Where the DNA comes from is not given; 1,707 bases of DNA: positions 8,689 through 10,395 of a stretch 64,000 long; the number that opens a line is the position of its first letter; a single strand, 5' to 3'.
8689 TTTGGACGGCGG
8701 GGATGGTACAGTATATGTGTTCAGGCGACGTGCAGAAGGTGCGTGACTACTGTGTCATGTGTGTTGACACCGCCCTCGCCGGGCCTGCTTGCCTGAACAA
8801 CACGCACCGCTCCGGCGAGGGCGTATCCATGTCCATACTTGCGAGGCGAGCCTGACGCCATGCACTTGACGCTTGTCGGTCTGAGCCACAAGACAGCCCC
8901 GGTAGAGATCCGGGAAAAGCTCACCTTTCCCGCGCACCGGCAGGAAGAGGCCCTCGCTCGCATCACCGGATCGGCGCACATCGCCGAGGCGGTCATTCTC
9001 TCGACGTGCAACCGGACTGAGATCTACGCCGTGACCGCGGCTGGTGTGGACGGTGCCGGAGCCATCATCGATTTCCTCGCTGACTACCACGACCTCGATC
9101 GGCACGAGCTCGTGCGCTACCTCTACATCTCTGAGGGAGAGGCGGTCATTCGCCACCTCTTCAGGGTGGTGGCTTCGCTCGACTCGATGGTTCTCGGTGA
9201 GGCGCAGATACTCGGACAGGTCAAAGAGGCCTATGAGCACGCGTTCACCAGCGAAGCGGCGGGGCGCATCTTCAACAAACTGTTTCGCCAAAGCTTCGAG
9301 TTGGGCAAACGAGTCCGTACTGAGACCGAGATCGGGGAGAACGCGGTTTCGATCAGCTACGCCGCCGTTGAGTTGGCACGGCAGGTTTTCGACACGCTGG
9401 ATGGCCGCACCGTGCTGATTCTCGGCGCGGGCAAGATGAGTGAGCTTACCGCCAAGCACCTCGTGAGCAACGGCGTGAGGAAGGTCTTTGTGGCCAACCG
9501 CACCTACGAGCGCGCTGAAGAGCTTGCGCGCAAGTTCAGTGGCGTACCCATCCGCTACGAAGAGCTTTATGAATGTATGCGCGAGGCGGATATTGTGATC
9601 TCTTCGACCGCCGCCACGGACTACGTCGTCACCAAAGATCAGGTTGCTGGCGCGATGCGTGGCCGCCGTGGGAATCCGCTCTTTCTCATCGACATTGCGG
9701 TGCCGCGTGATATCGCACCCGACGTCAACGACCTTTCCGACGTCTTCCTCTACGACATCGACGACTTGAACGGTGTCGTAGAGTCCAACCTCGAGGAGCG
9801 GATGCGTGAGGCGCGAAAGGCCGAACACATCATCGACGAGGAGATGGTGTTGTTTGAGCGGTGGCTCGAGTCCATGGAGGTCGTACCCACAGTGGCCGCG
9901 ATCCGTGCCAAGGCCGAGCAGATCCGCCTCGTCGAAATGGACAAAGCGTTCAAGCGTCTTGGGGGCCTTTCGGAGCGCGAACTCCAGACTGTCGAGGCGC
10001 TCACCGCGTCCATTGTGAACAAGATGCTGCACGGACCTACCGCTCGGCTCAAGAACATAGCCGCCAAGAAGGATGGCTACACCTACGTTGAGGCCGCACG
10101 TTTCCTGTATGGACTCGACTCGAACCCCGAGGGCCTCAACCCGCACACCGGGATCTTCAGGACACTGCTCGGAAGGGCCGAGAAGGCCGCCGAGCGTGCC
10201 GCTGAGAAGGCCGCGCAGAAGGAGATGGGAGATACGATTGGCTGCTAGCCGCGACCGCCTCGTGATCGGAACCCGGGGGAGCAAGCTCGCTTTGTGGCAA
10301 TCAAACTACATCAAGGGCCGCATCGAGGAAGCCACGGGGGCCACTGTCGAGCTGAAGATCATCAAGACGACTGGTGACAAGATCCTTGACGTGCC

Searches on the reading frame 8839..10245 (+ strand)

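Call 67: search_protein_families(library=pfam, proteins=[window:8839-10245:+], max_evalue=0.00001)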
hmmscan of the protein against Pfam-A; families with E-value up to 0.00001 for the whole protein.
window:8839-10245:+ (469 aa): 5 families
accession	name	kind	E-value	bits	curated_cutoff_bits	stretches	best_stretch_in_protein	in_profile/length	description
PF05201.20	GlutR_N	-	6e-55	185.6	27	1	13-163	1-151/151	Glutamyl-tRNAGlu reductase, N-terminal domain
PF01488.26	Shikimate_DH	-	4.3e-48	163.4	24.3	1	178-313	1-138/138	Shikimate / quinate 5-dehydrogenase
PF00745.25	GlutR_dimer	-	1.1e-30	106.3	22.9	1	327-426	1-99/99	Glutamyl-tRNAGlu reductase, dimerisation domain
PF03807.23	F420_oxidored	-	1.9e-07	32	21.6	1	192-262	2-72/94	NADP oxidoreductase coenzyme F420-dependent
PF02826.25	2-Hacid_dh_C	-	9.3e-06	25.6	25.1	0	183-261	30-103/178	D-isomer specific 2-hydroxyacid dehydrogenase, NAD binding domain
